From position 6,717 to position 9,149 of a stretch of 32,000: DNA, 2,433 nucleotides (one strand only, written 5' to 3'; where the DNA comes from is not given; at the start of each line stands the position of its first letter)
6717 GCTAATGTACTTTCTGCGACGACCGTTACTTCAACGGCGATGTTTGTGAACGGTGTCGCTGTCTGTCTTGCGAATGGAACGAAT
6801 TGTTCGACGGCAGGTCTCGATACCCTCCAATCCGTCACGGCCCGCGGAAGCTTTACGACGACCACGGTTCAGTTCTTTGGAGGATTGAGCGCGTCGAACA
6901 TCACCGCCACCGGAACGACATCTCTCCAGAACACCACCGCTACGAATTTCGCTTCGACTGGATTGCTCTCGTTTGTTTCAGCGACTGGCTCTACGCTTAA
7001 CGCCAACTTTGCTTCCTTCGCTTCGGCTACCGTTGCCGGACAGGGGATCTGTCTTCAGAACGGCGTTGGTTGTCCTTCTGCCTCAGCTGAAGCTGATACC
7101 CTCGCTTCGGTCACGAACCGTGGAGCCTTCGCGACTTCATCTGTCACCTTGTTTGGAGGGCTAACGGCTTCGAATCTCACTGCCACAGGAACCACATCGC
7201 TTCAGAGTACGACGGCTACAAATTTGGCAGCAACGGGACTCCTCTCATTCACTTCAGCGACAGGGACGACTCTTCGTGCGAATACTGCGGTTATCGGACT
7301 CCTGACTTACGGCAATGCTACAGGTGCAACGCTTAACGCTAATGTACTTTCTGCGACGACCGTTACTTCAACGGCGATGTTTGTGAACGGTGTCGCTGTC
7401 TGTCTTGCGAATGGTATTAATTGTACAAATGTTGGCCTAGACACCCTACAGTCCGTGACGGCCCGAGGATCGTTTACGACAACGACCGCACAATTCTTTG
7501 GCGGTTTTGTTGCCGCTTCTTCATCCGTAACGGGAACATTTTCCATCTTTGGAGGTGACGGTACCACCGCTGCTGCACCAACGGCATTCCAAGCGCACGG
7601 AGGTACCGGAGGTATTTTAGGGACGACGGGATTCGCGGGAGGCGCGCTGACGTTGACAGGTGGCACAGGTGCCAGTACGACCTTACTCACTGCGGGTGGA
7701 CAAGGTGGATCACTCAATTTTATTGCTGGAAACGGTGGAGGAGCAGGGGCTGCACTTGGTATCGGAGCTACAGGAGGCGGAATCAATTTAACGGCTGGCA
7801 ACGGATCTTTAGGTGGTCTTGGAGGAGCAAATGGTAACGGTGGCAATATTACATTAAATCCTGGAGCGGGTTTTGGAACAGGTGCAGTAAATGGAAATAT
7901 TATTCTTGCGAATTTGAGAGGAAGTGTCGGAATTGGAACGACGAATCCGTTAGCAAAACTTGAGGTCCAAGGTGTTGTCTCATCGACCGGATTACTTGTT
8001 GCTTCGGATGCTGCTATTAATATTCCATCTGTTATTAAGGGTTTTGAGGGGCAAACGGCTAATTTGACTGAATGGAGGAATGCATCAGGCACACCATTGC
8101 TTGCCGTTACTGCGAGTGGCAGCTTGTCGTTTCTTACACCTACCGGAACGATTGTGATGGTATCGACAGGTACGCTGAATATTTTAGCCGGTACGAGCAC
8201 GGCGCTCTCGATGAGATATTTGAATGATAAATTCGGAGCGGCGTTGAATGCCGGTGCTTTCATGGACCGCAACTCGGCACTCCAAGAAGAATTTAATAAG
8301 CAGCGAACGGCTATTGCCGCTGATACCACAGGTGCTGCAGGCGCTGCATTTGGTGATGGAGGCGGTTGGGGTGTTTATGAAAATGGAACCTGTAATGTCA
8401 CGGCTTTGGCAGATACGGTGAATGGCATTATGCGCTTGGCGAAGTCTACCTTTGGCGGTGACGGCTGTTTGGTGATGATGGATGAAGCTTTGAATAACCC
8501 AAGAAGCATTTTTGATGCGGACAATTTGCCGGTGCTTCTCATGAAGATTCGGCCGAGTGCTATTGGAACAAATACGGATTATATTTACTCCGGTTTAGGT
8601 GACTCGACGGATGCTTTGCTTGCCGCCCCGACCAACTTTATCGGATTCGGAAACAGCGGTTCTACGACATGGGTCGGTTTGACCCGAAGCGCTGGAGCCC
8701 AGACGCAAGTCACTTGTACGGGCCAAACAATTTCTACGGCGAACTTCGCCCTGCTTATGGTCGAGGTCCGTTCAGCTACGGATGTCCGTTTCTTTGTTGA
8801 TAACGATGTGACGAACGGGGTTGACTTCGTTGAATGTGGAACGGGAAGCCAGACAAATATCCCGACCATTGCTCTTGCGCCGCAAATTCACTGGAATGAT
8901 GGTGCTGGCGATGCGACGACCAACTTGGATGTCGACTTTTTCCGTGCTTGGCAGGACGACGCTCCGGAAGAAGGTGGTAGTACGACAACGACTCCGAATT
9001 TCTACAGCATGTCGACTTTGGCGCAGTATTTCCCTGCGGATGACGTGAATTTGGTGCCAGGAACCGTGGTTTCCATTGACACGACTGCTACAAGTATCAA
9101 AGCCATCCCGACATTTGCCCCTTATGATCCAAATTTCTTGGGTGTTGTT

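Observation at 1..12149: Giant (>4,000 codons in-window, still open at the 5' edge) modular fibre/adhesin-like gene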

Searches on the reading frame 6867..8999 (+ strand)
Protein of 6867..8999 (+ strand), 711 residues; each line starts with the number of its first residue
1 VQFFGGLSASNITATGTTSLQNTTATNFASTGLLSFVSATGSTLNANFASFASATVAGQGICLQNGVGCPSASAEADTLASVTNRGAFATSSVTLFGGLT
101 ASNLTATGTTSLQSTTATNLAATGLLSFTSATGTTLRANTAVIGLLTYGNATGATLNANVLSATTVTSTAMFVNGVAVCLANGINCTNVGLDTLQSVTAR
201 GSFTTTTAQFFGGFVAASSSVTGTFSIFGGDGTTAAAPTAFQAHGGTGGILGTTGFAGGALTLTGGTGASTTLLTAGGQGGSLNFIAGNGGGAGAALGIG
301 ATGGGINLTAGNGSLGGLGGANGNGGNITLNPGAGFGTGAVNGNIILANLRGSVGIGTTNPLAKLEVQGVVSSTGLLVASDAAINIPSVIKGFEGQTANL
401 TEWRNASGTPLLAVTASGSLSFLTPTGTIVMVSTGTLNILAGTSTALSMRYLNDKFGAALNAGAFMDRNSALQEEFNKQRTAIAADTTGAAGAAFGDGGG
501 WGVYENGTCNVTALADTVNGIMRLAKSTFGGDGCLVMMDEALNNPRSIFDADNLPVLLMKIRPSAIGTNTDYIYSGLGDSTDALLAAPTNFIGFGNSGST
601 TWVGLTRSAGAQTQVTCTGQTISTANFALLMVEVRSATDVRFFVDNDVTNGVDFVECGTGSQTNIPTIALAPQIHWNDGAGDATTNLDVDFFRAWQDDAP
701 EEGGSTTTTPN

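Call 73: predict_structure(alignment_id=A3)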
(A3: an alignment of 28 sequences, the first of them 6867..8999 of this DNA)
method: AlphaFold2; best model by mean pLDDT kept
length: 711 residues; sequences in the alignment: 28
mean_pLDDT: 59.2   pTM: 0.44
mean pLDDT of the five models: 59.2, 58.5, 56.5, 55.2, 54.3
residues with pLDDT >= 90: 99; 70-90: 118; 50-70: 176; < 50: 318
segments of 3 or more residues with pLDDT < 50: 4-6, 21-25, 27-33, 64-70, 72-77, 84-100, 102-104, 111-125, 148-152, 159-209, 211-222, 228-259, 265-279, 288-302, 315-327, 331-342, 347-364, 366-399, 410-413, 464-469, 489-492, 701-711
pLDDT, mean of each block of 10 residues (from residue 1): 51 60 47 51 53 51 47 49 45 41 50 45 49 52 51 50 35 36 36 37 41 44 45 34 28 39 48 42 52 44 53 45 46 45 46 41 42 40 40 45 58 55 72 80 80 73 50 60 57 56 75 72 79 83 83 92 77 91 88 91 94 93 90 95 92 92 96 86 81 80 39 35
secondary structure, 60 per line:
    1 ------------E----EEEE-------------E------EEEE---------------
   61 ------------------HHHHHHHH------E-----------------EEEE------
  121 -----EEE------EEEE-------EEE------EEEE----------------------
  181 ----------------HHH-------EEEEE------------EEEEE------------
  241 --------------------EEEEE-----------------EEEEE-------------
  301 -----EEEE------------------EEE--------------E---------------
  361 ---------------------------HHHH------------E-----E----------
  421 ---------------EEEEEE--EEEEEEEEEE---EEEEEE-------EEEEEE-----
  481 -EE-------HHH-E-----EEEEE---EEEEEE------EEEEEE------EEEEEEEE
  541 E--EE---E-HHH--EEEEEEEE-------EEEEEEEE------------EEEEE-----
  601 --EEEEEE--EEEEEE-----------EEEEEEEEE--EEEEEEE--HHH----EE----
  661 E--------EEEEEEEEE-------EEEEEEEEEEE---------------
elements in order (helices of 4 or more, strands of 3 or more residues): E18-21 E42-45 H79-86 E111-114 E126-128 E135-138 E146-148 E155-158 E207-211 E224-228 E261-265 E283-287 E306-309 E328-330 H388-391 E436-441 E444-453 E457-462 E470-475 E501-505 E509-514 E521-526 E533-541 E556-563 E571-578 E591-595 E603-608 E611-616 E628-636 E639-645 E670-678 E686-696

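Call 75: fold_search(model_id=the predicted structure, library=pdb)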
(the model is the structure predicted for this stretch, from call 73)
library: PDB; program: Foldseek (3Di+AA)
matches with E <= 10: 1238; with E <= 0.001: 239
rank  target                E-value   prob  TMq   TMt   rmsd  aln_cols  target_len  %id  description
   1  2a5z_C                1.6e-07  1.00  0.24  0.60   4.8       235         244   12  Crystal Structure of Protein of Unknown Function SO2946 from Shewanella oneidensis MR-1 (released 2005-08-16)
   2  8jp4_B                3.6e-07  1.00  0.21  0.41   8.5       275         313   12  Cryo-EM structure of the head region of full-length ERGIC-53 with MCFD2 (form A) (released 2024-04-17)
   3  2a5z_A                4.4e-07  1.00  0.24  0.64   5.2       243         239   12  Crystal Structure of Protein of Unknown Function SO2946 from Shewanella oneidensis MR-1 (released 2005-08-16)
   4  8jp4_A                1.8e-06  1.00  0.21  0.40   7.4       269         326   12  Cryo-EM structure of the head region of full-length ERGIC-53 with MCFD2 (form A) (released 2024-04-17)
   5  8jp7_A                3.7e-06  1.00  0.21  0.41   7.8       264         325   12  Cryo-EM structure of the head region of full-length ERGIC-53 with MCFD2 (Substate B) (released 2024-04-17)
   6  3azv_A                5.3e-06  1.00  0.20  0.31   6.9       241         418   10  Crystal structure of the receptor binding domain (released 2011-12-28)
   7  6f0p                  6.4e-06  1.00  0.20  0.31   5.2       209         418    9  Botulinum neurotoxin A4 Hc domain (released 2018-01-10)
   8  3r4u_A                9.2e-06  1.00  0.21  0.33   6.0       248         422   11  Cell entry of botulinum neurotoxin type C is dependent upon interaction with two ganglioside molecules (released 2011-06-08)
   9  3r4s_A                1.0e-05  1.00  0.21  0.33   5.5       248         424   12  Cell entry of botulinum neurotoxin type C is dependent upon interaction with two ganglioside molecules (released 2011-06-08)
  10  3n7k_B                1.2e-05  1.00  0.21  0.34   5.2       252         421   11  Crystal structure of botulinum neurotoxin serotype C1 binding domain (released 2010-09-08)
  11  8axi_A                1.2e-05  1.00  0.19  0.23  11.4       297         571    8  Sialidases and Fucosidases of Akkermansia muciniphila are key for rapid growth on colonic mucin and nutrient sharing a (released 2023-03-01)
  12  3rsj_A                1.4e-05  1.00  0.21  0.34   6.3       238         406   10  Structure of HCRF in complex with Ganglioside GD1a (released 2011-08-17)
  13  4isq_B                1.5e-05  1.00  0.21  0.34   6.0       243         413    9  Binding domain of Botulinum neurotoxin DC in complex with human synaptotagmin I (released 2013-08-14)
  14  7qpt_A                1.7e-05  1.00  0.20  0.32   4.8       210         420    8  Botulinum neurotoxin A4 cell binding domain in complex with GD1a oligosaccharide (released 2022-03-16)
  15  3rsj_D                1.7e-05  1.00  0.20  0.32   6.8       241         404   10  Structure of HCRF in complex with Ganglioside GD1a (released 2011-08-17)
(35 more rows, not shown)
